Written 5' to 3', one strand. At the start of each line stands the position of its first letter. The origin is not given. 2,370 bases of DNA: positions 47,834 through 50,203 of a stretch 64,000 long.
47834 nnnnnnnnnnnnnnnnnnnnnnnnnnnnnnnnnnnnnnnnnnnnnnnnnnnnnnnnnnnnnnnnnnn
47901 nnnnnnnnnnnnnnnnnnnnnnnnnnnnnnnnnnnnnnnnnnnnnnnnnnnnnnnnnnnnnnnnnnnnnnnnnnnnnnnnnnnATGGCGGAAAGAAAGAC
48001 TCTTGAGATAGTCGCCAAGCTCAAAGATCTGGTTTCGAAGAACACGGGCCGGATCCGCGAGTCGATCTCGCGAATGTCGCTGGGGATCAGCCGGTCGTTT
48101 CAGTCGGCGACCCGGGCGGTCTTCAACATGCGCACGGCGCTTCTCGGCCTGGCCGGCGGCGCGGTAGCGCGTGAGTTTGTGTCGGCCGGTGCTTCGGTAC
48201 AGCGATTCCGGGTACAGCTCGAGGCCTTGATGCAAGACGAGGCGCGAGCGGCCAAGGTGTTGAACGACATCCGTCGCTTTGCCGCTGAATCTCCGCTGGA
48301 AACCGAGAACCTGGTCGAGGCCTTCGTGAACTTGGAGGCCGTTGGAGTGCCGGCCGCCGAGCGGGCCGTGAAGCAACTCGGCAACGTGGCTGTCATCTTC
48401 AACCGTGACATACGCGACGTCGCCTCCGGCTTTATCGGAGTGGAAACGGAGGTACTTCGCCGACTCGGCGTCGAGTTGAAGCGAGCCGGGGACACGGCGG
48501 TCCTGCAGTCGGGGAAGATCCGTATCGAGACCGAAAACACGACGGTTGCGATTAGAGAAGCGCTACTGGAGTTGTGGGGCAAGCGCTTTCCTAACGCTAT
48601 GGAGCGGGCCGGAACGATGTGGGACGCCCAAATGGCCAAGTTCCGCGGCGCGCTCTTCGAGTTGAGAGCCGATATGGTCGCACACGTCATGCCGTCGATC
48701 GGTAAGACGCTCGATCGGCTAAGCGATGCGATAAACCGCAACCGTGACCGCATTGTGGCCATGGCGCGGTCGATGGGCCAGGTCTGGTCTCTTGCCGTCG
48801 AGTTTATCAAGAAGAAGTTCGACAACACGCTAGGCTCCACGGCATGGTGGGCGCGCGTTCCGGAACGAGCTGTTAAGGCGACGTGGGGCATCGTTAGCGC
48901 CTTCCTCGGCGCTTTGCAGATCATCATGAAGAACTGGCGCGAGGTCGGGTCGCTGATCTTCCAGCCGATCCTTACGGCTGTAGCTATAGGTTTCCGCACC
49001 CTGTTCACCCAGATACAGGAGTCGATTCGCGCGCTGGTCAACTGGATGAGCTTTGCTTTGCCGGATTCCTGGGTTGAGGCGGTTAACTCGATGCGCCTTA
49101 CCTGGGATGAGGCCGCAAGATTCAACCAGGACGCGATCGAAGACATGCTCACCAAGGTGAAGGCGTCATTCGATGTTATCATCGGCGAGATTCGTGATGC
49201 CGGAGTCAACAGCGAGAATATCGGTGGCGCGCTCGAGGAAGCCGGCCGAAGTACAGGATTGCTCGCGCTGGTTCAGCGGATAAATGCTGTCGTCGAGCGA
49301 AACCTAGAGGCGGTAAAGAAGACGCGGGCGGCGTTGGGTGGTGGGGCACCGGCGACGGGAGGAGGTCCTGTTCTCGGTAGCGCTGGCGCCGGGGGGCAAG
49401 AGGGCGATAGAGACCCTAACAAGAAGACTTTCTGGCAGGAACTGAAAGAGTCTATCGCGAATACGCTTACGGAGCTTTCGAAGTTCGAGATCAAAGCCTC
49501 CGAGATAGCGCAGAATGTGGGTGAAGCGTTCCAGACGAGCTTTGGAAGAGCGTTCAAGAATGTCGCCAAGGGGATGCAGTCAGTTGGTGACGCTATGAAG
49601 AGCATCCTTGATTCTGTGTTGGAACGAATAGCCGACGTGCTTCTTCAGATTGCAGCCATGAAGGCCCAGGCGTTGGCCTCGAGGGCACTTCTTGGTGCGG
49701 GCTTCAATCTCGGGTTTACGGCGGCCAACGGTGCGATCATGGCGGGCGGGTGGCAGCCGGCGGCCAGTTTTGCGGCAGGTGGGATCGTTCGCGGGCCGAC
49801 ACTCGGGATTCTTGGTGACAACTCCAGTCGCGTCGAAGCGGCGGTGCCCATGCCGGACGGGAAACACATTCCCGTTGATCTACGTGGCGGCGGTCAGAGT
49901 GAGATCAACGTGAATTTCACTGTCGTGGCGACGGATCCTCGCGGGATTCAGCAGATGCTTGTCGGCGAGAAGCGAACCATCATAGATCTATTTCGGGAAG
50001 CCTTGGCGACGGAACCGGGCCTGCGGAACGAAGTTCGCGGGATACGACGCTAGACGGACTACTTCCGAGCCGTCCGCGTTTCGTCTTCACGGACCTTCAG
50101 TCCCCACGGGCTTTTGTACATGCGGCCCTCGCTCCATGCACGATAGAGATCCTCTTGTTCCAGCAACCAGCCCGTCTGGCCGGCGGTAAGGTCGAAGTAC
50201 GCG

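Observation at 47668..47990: gpG/gpGT programmed -1 frameshift at GGGAAAC, with an unusual alternative: in-frame TGA readthrough also gives an open T-like extension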

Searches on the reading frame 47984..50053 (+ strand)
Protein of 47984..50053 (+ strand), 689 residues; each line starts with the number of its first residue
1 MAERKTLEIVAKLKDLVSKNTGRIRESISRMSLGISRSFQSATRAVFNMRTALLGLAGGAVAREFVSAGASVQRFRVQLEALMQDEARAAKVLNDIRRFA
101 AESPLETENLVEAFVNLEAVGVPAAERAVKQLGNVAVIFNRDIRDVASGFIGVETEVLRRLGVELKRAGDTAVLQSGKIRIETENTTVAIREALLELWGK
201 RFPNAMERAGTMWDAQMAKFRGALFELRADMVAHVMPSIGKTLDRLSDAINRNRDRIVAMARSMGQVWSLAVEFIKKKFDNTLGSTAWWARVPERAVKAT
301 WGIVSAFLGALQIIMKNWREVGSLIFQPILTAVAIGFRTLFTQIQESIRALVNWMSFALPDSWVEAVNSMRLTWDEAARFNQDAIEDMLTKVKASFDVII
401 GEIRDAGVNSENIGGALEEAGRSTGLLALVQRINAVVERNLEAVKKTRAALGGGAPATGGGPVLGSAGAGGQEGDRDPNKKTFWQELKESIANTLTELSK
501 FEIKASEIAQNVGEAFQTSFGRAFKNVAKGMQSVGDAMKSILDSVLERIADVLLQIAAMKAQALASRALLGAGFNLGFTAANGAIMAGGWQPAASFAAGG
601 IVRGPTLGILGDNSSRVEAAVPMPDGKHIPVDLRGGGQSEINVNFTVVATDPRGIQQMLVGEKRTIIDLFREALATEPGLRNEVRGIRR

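Call 7: search_protein_families(library=pfam, max_evalue=1, proteins=[window:47984-50053:+])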
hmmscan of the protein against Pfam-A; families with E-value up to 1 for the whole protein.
window:47984-50053:+ (689 aa): 8 families
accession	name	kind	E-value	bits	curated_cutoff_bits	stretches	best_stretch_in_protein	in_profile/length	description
PF20155.4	TMP_3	-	3.7e-05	24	41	1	63-122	1-64/192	Tape measure protein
PF03429.18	MSP1b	-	0.00053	18.6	25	1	504-551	415-465/769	Major surface protein 1B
PF07464.16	ApoLp-III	-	0.0036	17.9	36.3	1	480-551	56-127/146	Apolipophorin-III precursor (apoLp-III)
PF09718.15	Tape_meas_lam_C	-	0.008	16.7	23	1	498-561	11-74/76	Lambda phage tail tape-measure protein (Tape_meas_lam_C)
PF11098.13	Chlorosome_CsmC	-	0.03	14.8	26.3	0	399-447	36-84/139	Chlorosome envelope protein C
PF02582.19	DUF155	-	0.22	12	27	0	200-235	101-138/174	RMND1/Sif2-Sif3/Mrx10, DUF155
PF02646.22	RmuC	-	0.35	10.4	26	0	614-632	101-119/291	RmuC family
PF11101.13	DUF2884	-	0.43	10.6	30.6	0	497-552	115-168/228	Protein of unknown function (DUF2884)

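Call 8: search_protein_families(library=phrogs, max_evalue=1, proteins=[window:47984-50053:+])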
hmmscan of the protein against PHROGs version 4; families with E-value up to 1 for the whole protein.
window:47984-50053:+ (689 aa): 14 families
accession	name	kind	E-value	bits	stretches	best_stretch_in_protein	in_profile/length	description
phrog_2335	-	tail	2.1e-18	66.7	1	484-631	1296-1443/1536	tail length tape measure protein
phrog_26804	-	unknown function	5.4e-10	38.6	1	69-228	147-310/1066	-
phrog_12798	-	tail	4.4e-08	32.8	3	51-119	48-116/1031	tail length tape measure protein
phrog_339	-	tail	3.2e-07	30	1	498-607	895-1001/1123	tail length tape measure protein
phrog_1292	-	tail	6.2e-07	28.4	1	581-646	1401-1467/1523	tail length tape measure protein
phrog_1716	-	tail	6.4e-06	25.9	2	66-266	87-291/943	tail length tape measure protein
phrog_20313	-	unknown function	7.3e-05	22.6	1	581-644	358-421/478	-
phrog_167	-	tail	0.00012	21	2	485-552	214-276/1555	tail length tape measure protein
phrog_6747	-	tail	0.00025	21.4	1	497-586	190-278/390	tail length tape measure protein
phrog_16017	-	unknown function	0.0018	17.2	1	37-123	223-310/1234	-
phrog_24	-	tail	0.0045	16.1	1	508-625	850-977/1151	tail length tape measure protein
phrog_10093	-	tail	0.014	13.7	1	578-635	1784-1840/1899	tail length tape measure protein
phrog_1107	-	tail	0.016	14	1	506-600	1014-1110/1252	tail length tape measure protein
phrog_18495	-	unknown function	0.32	12.2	1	517-548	12-45/58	-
